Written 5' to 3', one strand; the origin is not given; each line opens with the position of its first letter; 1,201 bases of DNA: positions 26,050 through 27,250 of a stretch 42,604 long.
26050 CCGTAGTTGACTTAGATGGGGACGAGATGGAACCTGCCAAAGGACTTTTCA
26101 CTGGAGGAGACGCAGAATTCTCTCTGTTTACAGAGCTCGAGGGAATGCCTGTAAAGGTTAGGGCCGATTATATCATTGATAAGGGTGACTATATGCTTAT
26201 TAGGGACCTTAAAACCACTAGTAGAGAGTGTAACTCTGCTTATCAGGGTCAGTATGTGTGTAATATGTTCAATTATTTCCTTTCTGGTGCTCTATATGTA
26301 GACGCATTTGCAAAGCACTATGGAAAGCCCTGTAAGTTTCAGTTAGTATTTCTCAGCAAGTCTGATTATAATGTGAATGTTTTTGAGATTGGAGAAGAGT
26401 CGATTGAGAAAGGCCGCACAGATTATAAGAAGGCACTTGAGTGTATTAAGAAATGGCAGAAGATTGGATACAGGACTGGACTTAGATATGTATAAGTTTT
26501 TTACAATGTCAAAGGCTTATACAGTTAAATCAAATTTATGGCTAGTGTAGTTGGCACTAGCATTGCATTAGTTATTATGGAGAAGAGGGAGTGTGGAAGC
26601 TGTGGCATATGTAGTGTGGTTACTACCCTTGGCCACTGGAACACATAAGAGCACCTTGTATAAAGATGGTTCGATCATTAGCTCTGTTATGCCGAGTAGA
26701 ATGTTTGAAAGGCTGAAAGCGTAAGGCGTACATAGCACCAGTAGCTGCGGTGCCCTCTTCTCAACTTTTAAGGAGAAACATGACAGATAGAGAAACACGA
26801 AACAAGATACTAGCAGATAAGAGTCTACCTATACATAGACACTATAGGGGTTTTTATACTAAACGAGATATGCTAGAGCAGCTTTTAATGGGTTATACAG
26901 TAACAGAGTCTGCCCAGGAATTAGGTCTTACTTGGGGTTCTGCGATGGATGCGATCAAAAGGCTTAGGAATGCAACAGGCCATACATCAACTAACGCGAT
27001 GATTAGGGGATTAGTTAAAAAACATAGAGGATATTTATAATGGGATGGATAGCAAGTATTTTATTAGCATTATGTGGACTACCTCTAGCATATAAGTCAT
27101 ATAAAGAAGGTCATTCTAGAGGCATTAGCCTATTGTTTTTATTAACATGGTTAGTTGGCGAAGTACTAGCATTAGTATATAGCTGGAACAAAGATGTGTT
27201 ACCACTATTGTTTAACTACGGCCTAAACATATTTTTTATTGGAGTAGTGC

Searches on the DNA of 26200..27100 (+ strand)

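Call 6: search_rna_families(source=window, start=26300, end=27000, threshold=evalue, max_evalue=10, show_alignments=3)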
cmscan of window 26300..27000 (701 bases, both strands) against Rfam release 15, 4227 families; matches with E-value up to 10: 4.
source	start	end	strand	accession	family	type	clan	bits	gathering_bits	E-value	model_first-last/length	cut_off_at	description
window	26507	26566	-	RF04348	Plastid-psbM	Cis-reg;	-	18.6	52.7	9.5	1-79/79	no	Plastid-psbM 3UTR RNA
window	26349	26446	-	RF00813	mir-11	Gene; miRNA;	CL00083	17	45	1.1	1-78/78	no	mir-11 microRNA precursor family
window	26480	26516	-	RF03494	mir-4680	Gene; miRNA;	-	15.9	78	8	17-51/69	no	mir-4680 microRNA precursor family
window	26487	26570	+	RF00140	Alpha_RBS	Cis-reg;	-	10.8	38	8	1-110/110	no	Alpha operon ribosome binding site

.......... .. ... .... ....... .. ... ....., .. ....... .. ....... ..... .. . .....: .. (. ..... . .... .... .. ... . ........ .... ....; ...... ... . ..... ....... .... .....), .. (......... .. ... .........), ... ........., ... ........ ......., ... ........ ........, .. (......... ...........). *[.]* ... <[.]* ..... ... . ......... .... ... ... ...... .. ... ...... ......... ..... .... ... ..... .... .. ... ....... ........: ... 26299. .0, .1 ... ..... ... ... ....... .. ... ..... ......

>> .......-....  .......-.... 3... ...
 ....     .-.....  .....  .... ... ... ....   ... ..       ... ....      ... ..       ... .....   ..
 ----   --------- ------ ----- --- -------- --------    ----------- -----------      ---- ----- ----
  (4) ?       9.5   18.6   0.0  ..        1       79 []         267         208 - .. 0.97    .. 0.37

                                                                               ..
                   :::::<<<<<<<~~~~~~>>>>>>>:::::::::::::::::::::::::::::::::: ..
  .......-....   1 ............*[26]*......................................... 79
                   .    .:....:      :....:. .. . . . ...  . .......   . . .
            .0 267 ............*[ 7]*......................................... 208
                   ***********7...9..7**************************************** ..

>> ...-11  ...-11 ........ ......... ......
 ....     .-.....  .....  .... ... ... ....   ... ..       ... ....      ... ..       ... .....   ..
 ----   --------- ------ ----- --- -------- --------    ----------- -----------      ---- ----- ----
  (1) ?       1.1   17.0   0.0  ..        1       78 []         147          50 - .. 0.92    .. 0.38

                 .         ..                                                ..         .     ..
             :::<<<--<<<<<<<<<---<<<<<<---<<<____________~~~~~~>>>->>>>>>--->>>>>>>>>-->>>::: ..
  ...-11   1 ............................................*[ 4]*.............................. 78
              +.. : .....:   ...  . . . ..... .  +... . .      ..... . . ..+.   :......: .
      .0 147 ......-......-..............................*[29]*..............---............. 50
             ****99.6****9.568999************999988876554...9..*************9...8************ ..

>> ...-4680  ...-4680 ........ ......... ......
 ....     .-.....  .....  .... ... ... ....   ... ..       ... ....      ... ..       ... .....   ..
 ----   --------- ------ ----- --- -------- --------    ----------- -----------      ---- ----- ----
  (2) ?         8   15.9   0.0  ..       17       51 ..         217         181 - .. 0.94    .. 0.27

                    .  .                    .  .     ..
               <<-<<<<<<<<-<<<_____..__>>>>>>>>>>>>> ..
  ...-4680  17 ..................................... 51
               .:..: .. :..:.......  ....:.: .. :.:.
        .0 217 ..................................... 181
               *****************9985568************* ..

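Call 8: search_dna_similar(query=window:26200-27100:+, collection=phages, mode=distant, max_rows=30)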
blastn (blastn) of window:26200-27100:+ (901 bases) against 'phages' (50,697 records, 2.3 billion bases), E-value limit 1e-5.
No match.

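Call 81: search_dna_similar(query=window:26496-26779:+, collection=plasmids, mode=distant, max_evalue=0.01)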
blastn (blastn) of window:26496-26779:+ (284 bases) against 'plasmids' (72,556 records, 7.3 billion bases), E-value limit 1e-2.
No match.

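Call 87: build_rna_model(alignment_id=A4, structure=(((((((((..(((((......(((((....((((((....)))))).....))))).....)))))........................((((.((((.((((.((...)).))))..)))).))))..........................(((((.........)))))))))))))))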
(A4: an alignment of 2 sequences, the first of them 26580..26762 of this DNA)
Model R1 built from alignment A4 (2 sequences, 183 columns); structure: as given.
model positions 183; base pairs 44; branch points 2; effective number of sequences 0.77; information 0.59 bits per position. Calibrated on 0.2 Mb of random sequence (short: E-values are rough).
structure used (alignment columns):
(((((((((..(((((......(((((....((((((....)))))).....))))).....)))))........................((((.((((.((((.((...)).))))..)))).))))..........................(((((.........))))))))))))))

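Call 88: search_with_rna_model(model_id=R1, sources=[window, L005, L006, L007, L009, L010, L013, L014, L015, L016, L167, L168, L169, L170, L171, L172, L173, L174, L175, L176, L177, L178, L179, L180, L181, L182, L183, L184, L185, L186, L187, L188, L189, L190, L191, L192, L193, L194, L195, L196, L197, L198, L199, L200, L201, L202, L203, L204, L205, L206, L207, L208, L209, L210, L211, L212, L213, L214, L215, L216, L217, L218, L219, L220, L221, L222, L223, L224, L225, L226, L227, L228, L229, L230, L231, L232, L233, L234, L235, L236, L237, L238, L239, L240, L241, L242, L243, L244, L245, L246], max_evalue=10)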
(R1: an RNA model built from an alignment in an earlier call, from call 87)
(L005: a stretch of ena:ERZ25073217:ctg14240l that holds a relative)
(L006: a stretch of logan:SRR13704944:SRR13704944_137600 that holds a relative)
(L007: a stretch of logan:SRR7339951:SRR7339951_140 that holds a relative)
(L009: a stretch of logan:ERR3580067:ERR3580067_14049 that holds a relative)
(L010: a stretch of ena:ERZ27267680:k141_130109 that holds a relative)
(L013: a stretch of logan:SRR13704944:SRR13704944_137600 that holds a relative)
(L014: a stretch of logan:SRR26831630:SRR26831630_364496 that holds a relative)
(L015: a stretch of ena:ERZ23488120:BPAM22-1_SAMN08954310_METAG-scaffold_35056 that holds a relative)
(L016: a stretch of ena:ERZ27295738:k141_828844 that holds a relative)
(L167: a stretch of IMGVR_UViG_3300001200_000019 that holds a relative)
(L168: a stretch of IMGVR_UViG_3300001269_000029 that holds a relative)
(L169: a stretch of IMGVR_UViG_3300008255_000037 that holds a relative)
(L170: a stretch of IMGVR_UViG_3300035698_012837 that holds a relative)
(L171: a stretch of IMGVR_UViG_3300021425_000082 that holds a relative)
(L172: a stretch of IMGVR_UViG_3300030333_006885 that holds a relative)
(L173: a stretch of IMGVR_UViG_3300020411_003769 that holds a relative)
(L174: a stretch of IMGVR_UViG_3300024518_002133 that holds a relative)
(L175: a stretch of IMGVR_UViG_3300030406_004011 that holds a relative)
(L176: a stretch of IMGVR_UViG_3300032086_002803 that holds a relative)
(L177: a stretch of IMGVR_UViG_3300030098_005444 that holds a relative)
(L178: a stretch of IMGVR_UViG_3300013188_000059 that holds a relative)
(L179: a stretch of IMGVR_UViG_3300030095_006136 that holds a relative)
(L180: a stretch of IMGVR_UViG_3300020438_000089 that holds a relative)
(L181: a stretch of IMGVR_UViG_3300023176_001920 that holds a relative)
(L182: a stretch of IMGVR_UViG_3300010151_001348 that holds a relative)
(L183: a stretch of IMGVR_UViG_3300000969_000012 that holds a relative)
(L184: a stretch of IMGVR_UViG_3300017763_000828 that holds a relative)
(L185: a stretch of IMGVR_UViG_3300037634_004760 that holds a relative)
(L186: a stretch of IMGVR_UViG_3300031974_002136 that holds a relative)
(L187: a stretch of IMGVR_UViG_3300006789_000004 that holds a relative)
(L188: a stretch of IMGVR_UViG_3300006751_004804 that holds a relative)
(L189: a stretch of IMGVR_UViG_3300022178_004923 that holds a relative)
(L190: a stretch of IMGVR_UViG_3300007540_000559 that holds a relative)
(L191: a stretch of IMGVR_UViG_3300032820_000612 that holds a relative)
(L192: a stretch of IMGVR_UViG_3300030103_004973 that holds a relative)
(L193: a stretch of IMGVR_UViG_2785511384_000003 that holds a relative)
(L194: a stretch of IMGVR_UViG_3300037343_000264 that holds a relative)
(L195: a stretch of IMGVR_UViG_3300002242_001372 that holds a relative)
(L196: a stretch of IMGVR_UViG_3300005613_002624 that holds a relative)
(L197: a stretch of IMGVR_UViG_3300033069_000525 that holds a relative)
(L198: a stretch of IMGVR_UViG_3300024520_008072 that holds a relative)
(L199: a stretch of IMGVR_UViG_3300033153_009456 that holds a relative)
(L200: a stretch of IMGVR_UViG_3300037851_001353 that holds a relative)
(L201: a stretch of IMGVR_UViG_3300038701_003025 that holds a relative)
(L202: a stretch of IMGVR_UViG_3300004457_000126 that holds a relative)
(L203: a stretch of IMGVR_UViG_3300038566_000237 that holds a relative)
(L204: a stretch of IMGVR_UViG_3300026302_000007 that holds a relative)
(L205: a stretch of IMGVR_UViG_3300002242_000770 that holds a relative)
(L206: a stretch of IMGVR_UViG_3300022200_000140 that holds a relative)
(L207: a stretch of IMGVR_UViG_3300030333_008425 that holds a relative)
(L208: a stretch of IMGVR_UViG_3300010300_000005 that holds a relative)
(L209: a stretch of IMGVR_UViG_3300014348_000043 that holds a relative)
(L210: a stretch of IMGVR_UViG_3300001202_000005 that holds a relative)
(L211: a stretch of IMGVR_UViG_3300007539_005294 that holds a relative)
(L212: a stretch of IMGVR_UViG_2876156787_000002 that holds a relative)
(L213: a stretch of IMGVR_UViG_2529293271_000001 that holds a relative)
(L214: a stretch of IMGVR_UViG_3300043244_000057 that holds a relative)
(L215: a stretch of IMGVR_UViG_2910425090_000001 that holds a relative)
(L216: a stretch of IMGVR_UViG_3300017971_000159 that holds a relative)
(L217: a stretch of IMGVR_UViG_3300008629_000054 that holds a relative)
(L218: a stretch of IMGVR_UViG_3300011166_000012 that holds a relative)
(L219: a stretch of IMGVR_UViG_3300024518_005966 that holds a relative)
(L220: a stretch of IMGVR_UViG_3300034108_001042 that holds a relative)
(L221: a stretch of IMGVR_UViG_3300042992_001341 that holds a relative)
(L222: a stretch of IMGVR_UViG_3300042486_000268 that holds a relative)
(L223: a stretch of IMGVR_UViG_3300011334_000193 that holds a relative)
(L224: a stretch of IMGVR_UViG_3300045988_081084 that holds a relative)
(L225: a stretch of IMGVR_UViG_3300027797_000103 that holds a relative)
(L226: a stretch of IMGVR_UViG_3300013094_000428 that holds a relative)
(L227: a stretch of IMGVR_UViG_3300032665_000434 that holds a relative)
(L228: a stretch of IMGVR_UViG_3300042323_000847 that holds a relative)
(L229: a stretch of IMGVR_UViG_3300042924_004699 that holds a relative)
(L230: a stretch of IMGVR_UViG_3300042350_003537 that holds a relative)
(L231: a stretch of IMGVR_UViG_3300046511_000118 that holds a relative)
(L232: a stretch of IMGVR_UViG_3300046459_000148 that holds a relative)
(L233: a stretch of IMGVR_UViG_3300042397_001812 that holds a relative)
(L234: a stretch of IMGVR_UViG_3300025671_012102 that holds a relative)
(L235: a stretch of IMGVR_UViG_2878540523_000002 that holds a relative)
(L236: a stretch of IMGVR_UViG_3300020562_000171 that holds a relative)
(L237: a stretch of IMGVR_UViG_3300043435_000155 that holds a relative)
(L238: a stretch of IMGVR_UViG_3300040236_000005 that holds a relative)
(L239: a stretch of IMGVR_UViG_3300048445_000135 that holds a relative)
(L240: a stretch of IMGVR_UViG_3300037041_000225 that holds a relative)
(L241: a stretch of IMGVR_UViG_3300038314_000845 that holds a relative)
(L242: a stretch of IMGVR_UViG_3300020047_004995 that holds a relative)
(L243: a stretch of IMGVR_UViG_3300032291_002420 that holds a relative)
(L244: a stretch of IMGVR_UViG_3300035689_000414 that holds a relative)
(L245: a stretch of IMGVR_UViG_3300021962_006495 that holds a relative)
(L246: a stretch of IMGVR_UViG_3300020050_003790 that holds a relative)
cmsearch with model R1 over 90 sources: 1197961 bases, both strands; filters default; matches with E-value up to 10: 1.
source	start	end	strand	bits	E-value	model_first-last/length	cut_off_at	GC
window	26580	26762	+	240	2.3e-53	1-183/183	no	0.48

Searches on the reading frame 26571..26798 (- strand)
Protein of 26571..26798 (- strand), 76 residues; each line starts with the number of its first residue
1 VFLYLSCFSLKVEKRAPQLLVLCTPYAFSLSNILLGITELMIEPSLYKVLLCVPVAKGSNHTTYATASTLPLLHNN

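Call 80: find_homologous_proteins(query=window:26571-26798:-, max_evalue=0.01)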
Query window:26571-26798:-: no candidate shares three 5-residue words with the query. No homologue found.

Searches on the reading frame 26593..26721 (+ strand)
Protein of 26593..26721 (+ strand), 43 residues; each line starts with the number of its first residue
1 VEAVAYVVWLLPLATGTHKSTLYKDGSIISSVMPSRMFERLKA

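Call 82: search_protein_representatives(protein=window:26593-26721:+)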
Query: 43 residues. Proteins with E-value up to 0.001 (for the whole library): 4; up to 1e-10: 1; up to 1e-30: 0. The best 4 are listed.
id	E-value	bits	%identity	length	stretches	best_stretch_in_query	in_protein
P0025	1.4e-20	85.5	100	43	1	1-43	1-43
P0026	3.2e-07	44.8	41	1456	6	4-30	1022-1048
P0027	4.8e-04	35.1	37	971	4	13-33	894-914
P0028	7.5e-04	34.5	49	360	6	9-24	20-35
